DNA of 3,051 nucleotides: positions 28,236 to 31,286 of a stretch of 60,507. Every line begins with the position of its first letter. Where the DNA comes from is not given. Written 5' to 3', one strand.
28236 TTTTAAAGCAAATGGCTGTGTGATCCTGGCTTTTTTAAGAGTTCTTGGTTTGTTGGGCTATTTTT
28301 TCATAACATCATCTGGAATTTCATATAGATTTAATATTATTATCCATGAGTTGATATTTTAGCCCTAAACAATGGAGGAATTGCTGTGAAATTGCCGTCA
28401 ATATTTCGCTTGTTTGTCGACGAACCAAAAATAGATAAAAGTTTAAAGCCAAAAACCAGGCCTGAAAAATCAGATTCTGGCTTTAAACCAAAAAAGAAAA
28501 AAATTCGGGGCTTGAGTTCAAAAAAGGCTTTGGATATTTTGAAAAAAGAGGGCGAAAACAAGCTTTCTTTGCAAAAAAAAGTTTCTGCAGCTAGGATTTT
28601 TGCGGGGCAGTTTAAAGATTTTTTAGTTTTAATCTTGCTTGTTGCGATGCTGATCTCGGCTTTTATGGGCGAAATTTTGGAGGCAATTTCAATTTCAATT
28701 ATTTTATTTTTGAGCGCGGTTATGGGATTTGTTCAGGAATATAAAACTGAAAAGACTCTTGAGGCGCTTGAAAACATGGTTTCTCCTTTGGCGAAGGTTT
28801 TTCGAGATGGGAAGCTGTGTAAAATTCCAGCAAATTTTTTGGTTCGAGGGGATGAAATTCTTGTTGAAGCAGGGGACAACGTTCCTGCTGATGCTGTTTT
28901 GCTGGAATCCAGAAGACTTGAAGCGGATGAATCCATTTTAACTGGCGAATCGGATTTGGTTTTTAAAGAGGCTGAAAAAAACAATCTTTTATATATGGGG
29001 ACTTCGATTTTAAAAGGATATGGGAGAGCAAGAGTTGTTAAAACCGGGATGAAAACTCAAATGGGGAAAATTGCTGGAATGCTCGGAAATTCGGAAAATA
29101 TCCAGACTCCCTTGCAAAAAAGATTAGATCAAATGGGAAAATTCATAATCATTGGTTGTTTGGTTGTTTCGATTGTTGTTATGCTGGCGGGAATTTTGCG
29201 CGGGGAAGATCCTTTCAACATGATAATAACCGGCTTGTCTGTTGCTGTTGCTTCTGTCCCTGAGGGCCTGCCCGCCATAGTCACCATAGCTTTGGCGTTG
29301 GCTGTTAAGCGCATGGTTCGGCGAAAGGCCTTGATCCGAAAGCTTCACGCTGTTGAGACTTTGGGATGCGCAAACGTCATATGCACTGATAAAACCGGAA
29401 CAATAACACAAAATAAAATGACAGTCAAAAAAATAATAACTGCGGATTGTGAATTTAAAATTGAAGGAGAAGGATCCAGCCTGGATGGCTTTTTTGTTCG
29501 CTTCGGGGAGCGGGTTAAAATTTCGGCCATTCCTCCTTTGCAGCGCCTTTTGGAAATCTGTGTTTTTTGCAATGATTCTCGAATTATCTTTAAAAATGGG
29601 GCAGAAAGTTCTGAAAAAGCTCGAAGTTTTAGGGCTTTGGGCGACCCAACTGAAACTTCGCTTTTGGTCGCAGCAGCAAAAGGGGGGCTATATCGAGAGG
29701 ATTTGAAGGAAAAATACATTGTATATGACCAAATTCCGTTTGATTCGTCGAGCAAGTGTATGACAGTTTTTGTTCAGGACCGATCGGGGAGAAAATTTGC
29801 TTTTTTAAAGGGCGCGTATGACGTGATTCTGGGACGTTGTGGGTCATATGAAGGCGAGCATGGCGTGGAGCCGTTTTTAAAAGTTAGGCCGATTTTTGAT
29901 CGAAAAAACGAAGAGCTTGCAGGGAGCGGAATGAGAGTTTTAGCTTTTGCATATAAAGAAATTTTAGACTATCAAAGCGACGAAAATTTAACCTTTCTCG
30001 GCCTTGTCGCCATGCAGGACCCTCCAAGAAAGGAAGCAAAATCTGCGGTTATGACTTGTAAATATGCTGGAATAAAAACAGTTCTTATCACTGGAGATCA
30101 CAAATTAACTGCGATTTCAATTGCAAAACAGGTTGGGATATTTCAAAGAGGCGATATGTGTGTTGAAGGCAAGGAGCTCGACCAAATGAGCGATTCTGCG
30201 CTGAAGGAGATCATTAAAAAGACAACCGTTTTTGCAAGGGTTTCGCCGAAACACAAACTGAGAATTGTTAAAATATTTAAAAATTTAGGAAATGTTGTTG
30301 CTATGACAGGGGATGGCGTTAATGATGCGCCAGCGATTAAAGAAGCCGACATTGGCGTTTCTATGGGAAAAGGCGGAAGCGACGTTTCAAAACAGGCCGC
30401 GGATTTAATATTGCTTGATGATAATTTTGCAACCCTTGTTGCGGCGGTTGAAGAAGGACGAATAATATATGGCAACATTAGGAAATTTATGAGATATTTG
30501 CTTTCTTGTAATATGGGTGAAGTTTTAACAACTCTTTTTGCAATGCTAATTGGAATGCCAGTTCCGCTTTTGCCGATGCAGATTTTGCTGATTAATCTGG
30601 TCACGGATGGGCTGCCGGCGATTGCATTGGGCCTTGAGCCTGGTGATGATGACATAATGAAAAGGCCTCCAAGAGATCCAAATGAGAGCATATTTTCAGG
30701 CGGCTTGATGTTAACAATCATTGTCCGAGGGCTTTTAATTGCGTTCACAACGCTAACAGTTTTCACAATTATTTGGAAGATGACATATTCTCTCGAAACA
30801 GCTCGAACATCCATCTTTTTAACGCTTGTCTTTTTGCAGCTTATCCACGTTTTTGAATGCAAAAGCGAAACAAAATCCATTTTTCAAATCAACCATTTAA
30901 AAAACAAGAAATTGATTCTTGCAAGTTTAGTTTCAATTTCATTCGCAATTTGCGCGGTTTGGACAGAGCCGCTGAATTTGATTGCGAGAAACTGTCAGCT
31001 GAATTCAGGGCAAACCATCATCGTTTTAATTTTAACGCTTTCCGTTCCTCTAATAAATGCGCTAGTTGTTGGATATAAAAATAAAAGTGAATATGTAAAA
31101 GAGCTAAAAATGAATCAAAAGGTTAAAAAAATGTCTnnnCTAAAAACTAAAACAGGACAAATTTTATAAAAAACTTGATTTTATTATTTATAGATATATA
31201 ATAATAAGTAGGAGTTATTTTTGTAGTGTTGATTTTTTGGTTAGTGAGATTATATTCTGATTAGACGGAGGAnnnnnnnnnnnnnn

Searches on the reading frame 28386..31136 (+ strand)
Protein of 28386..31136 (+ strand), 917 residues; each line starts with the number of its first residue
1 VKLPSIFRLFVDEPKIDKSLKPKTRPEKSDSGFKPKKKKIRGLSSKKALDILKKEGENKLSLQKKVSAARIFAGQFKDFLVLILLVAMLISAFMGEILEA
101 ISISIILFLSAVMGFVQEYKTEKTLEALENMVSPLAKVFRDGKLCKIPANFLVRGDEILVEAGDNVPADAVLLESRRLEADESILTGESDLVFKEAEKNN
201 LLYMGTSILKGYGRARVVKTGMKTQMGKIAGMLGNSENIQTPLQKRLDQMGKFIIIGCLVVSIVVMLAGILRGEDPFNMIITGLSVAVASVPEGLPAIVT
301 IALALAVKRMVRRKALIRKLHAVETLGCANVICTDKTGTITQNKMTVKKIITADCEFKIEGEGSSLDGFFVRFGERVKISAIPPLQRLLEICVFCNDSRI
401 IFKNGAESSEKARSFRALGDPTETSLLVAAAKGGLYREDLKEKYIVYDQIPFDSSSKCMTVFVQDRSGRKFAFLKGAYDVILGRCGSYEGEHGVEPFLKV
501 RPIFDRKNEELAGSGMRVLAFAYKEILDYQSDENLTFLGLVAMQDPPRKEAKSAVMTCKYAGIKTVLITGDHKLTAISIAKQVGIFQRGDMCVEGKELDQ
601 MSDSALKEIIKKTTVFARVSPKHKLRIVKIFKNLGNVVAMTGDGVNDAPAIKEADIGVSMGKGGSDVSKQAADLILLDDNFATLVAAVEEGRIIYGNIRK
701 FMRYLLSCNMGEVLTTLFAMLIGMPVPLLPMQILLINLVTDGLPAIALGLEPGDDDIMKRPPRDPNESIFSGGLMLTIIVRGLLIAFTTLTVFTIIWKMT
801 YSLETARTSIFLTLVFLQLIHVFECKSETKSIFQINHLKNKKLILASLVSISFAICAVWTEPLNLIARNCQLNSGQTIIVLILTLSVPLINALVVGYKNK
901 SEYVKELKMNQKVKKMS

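Call 80: search_protein_families(library=pfam, proteins=[window:28386-31136:+], max_evalue=0.0001)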
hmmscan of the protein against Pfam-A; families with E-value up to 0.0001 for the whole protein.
window:28386-31136:+ (917 aa): 5 families
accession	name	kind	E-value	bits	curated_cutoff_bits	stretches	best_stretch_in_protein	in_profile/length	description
PF00122.25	E1-E2_ATPase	-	1.7e-49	168.3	28.1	1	131-313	2-181/181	E1-E2 ATPase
PF00689.26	Cation_ATPase_C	-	1.8e-46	158.6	27.3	1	725-893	1-171/175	Cation transporting ATPase, C-terminus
PF13246.12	Cation_ATPase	-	1.8e-18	66.7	21.7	1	394-487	2-90/91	Cation transport ATPase (P-type)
PF00702.32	Hydrolase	-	1.5e-16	61.8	26.4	1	536-655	86-191/191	haloacid dehalogenase-like hydrolase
PF00690.31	Cation_ATPase_N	-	1.1e-11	44.7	20.4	1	41-91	19-69/69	Cation transporter/ATPase, N-terminus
